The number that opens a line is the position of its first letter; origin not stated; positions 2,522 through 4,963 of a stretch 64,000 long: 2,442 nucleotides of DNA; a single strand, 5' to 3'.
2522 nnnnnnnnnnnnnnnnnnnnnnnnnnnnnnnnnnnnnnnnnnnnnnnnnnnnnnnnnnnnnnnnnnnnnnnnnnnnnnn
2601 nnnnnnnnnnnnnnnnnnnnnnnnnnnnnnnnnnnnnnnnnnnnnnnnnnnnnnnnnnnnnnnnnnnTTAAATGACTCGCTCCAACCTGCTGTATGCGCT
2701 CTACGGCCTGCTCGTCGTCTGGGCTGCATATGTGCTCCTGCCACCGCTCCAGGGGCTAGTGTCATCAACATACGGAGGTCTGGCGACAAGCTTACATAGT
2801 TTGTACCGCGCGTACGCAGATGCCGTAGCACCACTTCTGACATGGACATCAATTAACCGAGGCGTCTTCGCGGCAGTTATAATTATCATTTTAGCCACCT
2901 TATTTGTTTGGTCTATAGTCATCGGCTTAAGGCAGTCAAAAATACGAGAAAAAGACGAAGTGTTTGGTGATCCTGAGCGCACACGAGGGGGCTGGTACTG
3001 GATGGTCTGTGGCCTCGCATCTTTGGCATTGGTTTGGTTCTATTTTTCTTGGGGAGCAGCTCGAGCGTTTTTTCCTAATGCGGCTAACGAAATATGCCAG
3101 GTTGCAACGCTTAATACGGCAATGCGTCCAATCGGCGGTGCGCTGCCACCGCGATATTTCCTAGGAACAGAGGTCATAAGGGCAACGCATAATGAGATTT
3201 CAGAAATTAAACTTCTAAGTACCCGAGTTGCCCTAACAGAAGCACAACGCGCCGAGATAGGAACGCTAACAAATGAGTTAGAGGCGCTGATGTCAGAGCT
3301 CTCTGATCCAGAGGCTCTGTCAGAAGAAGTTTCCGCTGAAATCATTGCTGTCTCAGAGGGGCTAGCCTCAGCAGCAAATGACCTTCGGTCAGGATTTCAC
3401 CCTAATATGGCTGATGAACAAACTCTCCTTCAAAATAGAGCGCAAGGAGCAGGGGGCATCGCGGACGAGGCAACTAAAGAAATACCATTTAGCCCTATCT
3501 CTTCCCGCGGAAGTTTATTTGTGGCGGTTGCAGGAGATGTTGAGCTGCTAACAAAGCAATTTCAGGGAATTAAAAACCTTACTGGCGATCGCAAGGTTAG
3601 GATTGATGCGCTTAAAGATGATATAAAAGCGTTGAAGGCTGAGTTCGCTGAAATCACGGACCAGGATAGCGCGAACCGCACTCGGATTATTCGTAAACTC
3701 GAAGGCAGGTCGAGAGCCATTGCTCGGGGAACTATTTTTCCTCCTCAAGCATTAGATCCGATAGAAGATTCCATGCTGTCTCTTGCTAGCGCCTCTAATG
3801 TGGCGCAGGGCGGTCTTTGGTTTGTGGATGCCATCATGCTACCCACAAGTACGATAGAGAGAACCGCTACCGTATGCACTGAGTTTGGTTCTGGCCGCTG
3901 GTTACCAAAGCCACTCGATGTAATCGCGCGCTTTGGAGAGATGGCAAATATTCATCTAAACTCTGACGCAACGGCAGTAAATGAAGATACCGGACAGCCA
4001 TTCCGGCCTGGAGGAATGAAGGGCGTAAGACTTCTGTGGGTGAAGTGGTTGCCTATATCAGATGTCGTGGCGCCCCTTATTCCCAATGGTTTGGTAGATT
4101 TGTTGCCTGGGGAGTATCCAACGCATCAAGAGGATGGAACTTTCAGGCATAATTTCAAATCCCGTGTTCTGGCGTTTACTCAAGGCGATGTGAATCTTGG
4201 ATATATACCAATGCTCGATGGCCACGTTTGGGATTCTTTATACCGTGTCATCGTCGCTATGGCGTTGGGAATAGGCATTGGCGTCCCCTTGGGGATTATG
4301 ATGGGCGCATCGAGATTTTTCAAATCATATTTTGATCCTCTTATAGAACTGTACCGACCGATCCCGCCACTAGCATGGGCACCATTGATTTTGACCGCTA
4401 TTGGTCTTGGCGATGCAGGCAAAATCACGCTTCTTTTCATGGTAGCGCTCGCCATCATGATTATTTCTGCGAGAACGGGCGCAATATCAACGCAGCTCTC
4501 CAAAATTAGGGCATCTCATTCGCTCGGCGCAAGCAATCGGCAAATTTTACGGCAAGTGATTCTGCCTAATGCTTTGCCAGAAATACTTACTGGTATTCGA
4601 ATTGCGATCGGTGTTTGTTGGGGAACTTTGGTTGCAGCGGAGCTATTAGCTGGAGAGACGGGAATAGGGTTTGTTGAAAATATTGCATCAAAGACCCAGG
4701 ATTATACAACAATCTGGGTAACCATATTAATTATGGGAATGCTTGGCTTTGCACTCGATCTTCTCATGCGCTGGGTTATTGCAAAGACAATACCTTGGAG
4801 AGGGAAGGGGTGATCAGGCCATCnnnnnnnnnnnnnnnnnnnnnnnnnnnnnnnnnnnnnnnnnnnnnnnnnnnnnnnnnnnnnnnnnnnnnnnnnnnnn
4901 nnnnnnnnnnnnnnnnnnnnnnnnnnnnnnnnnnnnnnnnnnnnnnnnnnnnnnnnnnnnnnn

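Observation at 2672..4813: TauC-type ABC permease with a ~430-aa insertion (two extra TM helices plus a ~380-aa helical domain) in its first periplasmic loop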

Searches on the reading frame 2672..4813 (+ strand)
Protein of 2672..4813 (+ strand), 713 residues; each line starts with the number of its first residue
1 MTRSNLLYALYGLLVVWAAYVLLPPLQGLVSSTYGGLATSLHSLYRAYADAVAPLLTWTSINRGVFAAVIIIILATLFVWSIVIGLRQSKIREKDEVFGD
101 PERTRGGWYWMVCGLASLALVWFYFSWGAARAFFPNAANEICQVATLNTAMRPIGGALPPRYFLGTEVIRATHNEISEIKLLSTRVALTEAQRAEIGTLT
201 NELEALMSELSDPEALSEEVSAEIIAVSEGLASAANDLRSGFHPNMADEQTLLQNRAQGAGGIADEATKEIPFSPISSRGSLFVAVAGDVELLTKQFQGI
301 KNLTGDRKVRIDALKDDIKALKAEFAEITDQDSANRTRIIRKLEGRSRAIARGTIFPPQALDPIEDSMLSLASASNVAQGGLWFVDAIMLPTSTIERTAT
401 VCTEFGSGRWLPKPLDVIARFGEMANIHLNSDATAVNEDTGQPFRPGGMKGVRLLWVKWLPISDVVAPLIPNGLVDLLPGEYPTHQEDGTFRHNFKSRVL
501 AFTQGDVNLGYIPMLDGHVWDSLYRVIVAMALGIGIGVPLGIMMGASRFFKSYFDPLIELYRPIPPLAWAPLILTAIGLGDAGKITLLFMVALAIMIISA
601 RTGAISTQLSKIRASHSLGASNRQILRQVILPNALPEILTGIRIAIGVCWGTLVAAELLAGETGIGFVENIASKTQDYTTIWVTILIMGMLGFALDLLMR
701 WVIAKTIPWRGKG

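Call 3: search_protein_families(library=pfam, proteins=[window:2672-4813:+], max_evalue=0.01)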
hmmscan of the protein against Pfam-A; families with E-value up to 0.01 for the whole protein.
window:2672-4813:+ (713 aa): 1 family
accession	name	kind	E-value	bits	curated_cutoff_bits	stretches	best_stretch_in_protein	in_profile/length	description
PF00528.27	BPD_transp_1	-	5.9e-26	91.8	26.4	1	537-705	1-181/184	Binding-protein-dependent transport system inner membrane component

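Call 4: search_protein_families(library=ncbifam, proteins=[window:2672-4813:+], max_evalue=0.01)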
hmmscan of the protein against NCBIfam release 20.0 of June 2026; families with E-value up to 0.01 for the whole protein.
window:2672-4813:+ (713 aa): 26 families (the best 25 are shown)
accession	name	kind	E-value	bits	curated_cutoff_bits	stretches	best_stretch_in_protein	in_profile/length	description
NF007545.0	PRK10160.1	equivalog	3.9e-49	167.5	342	1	516-712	77-273/275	taurine ABC transporter permease TauC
NF040733.1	ABC_perm_U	equivalog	1.7e-33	116.2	295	1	523-710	62-249/251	ABC transporter permease subunit SaoP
TIGR01183.1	ntrB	equivalog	9.8e-31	107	209.05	1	519-702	19-202/202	nitrate ABC transporter permease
NF008470.0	PRK11365.1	equivalog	2.1e-22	79.8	347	1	517-702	56-245/263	aliphatic sulfonate ABC transporter permease SsuC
TIGR03416.1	ABC_choXWV_perm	equivalog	1.4e-14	54.3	363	1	520-696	89-264/267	choline ABC transporter permease subunit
NF008196.0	PRK10952.1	equivalog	5.7e-09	35.2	439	1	524-660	151-287/356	glycine betaine/L-proline ABC transporter permease ProW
TIGR01097.1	PhnE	equivalog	1.4e-07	31.3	216.7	1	509-702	51-247/252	phosphonate ABC transporter, permease protein PhnE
TIGR01581.1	Mo_ABC_porter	hypoth_equivalog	9.7e-07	28.5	210.3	1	588-663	110-185/225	ABC transporter permease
TIGR02138.1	phosphate_pstC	equivalog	5.6e-06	25.6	196.45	1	508-684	59-252/296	phosphate ABC transporter permease subunit PstC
NF045470.1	Opp2B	equivalog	6.2e-06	25.6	350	1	600-699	188-288/300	nickel ABC transporter permease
NF011624.0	PRK15050.1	equivalog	2.5e-05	23.5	247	1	609-705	189-288/297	2-aminoethylphosphonate ABC transporter permease subunit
TIGR02139.1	permease_CysT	equivalog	0.00025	20.7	246.1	1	613-663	164-214/265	sulfate ABC transporter permease subunit CysT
NF007047.0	PRK09500.1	equivalog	0.00034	20.3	326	1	589-650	138-197/257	spermidine/putrescine ABC transporter permease PotC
NF011690.0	PRK15110.1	equivalog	0.00048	19.7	432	1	602-703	206-306/321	putrescine export ABC transporter permease SapB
NF006939.0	PRK09421.1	equivalog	0.00065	19.2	262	1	590-679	102-183/230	molybdate ABC transporter permease subunit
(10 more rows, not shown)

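Call 19: predict_structure(alignment_id=A1)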
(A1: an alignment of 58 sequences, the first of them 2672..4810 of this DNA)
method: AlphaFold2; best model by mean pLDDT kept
length: 713 residues; sequences in the alignment: 58
mean_pLDDT: 69.6   pTM: 0.54
mean pLDDT of the five models: 69.6, 66.8, 61.4, 60.9, 60.7
residues with pLDDT >= 90: 33; 70-90: 338; 50-70: 261; < 50: 81
segments of 3 or more residues with pLDDT < 50: 98-103, 262-271, 407-409, 411-413, 447-460, 508-513, 563-566, 659-676, 710-713
pLDDT, mean of each block of 10 residues (from residue 1): 70 68 60 60 62 63 71 88 80 54 60 79 69 72 80 72 74 86 84 89 90 86 91 91 85 70 47 73 88 88 88 90 83 81 87 83 87 84 66 57 52 52 53 55 49 44 56 65 78 75 57 51 69 79 70 65 50 50 64 76 64 68 71 75 74 58 36 45 61 71 65 38
secondary structure, 60 per line:
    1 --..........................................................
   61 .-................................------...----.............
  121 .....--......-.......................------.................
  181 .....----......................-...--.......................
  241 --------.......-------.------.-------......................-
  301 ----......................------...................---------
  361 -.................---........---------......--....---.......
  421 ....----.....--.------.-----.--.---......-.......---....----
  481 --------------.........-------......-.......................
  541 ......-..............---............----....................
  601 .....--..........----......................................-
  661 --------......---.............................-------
elements in order (helices of 4 or more, strands of 3 or more residues): H3-61 H63-94 H108-125 H128-133 H135-157 H164-185 H190-211 H218-240 H249-255 H278-299 H305-326 H333-351 H362-378 H382-389 H399-404 H407-410 H414-424 H429-433 E456-461 H463-469 H473-476 H495-503 E511-516 H518-546 H548-561 H565-576 H581-605 H608-617 H622-659 H669-674 H678-706

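Call 35: search_solved_structures(query=window:2672-4810:+, max_evalue=0.001)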
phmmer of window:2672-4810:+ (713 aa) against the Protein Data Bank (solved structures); distinct sequences matched with E-value up to 0.001: 4.
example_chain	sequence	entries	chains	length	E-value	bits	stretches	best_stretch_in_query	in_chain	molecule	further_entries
9u9z_A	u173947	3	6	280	1.2e-21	80.3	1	522-708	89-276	CmpB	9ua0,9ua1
8w9m_B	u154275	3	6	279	1.6e-20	76.7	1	518-707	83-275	Nitrate transport permease protein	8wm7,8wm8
7ahc_A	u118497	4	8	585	0.0003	22.8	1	522-685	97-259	ABC transporter permease subunit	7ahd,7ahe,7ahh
3dhw_A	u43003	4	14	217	0.00054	22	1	517-702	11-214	D-methionine transport system permease protein metI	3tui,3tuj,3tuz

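Call 46: list_cluster_members(proteins=[window:2672-4810:+, P0002, P0015, P0031, P0033, P0056, P0064, P0070, P0083, P0104])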
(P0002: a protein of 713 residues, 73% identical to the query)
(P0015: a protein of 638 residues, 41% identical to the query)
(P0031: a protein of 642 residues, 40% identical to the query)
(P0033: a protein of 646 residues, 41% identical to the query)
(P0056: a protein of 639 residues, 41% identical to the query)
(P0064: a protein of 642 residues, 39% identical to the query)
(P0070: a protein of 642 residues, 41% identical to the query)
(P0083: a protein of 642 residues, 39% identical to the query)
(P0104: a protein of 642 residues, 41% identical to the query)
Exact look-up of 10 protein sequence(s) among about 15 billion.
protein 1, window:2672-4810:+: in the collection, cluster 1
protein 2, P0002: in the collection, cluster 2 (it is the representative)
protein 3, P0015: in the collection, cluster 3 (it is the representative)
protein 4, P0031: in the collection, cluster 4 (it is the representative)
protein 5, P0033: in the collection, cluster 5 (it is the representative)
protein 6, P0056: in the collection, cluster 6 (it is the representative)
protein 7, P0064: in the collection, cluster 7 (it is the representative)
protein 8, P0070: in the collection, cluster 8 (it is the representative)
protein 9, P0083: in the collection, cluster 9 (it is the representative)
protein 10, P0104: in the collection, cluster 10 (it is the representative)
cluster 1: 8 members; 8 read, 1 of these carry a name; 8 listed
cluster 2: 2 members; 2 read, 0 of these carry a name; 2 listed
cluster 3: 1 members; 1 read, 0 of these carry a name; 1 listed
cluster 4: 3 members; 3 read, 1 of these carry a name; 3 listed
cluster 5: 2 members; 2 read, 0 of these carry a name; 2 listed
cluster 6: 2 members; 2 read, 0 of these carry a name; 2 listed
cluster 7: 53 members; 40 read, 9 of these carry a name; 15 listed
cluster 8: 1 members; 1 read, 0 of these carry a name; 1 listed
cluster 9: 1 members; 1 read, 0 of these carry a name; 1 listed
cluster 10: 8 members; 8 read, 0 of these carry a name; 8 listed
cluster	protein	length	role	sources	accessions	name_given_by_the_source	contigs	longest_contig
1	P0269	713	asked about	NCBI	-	-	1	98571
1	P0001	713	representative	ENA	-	-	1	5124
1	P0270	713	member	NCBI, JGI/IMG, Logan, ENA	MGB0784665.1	MAG: ABC transporter permease [Alphaproteobacteria bacterium]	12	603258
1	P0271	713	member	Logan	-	-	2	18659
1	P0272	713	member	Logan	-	-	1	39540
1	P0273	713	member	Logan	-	-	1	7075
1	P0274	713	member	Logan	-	-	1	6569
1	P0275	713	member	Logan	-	-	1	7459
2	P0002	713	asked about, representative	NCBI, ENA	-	-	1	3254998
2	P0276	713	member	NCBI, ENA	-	-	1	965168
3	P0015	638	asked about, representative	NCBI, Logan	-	-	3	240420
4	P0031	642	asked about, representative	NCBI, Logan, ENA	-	-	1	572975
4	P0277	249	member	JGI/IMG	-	taurine transport system permease protein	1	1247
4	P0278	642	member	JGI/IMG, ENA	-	-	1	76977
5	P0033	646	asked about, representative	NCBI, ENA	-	-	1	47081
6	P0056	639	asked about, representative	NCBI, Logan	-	-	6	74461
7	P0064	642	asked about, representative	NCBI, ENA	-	-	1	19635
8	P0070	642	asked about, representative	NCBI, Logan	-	-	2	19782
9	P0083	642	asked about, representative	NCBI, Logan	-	-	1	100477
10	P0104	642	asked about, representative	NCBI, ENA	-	-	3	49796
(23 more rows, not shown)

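Call 77: fold_search(model_id=the predicted structure, library=pdb)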
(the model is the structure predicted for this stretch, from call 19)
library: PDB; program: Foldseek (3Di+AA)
matches with E <= 10: 371; with E <= 0.001: 12
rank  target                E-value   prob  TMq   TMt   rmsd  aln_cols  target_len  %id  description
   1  9u9z_A                1.1e-06  1.00  0.23  0.59   4.7       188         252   26  Cryo-EM structure of cyanobacterial bicarbonate transporter CmpBCD (released 2026-04-01)
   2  9ua1_A                6.8e-06  1.00  0.22  0.57   5.4       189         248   27  Cryo-EM structure of cyanobacterial bicarbonate transporter CmpBCD in complex with ATP (released 2026-04-08)
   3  9ua1_B                6.8e-06  1.00  0.23  0.58   5.5       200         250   26  Cryo-EM structure of cyanobacterial bicarbonate transporter CmpBCD in complex with ATP (released 2026-04-08)
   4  9u9z_B                7.4e-06  1.00  0.23  0.59   4.9       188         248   27  Cryo-EM structure of cyanobacterial bicarbonate transporter CmpBCD (released 2026-04-01)
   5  8wm8_B                8.4e-06  1.00  0.23  0.56   5.0       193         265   28  Cryo-EM structure of cyanobacterial nitrate/nitrite transporter NrtBCD in complex with nitrate (released 2024-02-28)
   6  9ua0_A                9.5e-06  1.00  0.23  0.59   4.8       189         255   27  Cryo-EM structure of cyanobacterial bicarbonate transporter CmpBCD in the presence of nitrate (released 2026-04-08)
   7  8wm8_A                9.5e-06  1.00  0.23  0.57   4.8       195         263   28  Cryo-EM structure of cyanobacterial nitrate/nitrite transporter NrtBCD in complex with nitrate (released 2024-02-28)
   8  9ua0_B                1.8e-05  1.00  0.22  0.58   4.7       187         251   26  Cryo-EM structure of cyanobacterial bicarbonate transporter CmpBCD in the presence of nitrate (released 2026-04-08)
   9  8wm7_A                2.4e-05  1.00  0.22  0.58   4.8       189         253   29  Cryo-EM structure of cyanobacterial nitrate/nitrite transporter NrtBCD in complex with signalling protein PII (released 2024-02-28)
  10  8w9m_A                7.7e-05  1.00  0.21  0.53   5.5       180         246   29  Cryo-EM structure of the cyanobacterial nitrate transporter NrtBCD in complex with ATP (released 2024-02-28)
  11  3tui_A                2.4e-04  1.00  0.22  0.64   5.4       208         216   20  Inward facing conformations of the MetNI methionine ABC transporter: CY5 native crystal form (released 2011-11-30)
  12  7ahd_B                8.4e-04  1.00  0.17  0.38  11.1       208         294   21  OpuA (E190Q) occluded (released 2020-11-25)
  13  7ahd_A                1.6e-03  1.00  0.18  0.23  17.1       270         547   18  OpuA (E190Q) occluded (released 2020-11-25)
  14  3tuj_B                1.8e-03  1.00  0.20  0.58   5.8       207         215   21  Inward facing conformations of the MetNI methionine ABC transporter: DM crystal form (released 2011-11-30)
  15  9k3s_A                2.6e-03  1.00  0.21  0.44   5.7       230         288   19  Cryo-EM structure of E coli pstSCAB in the catalytic intermediate state (released 2026-02-18)
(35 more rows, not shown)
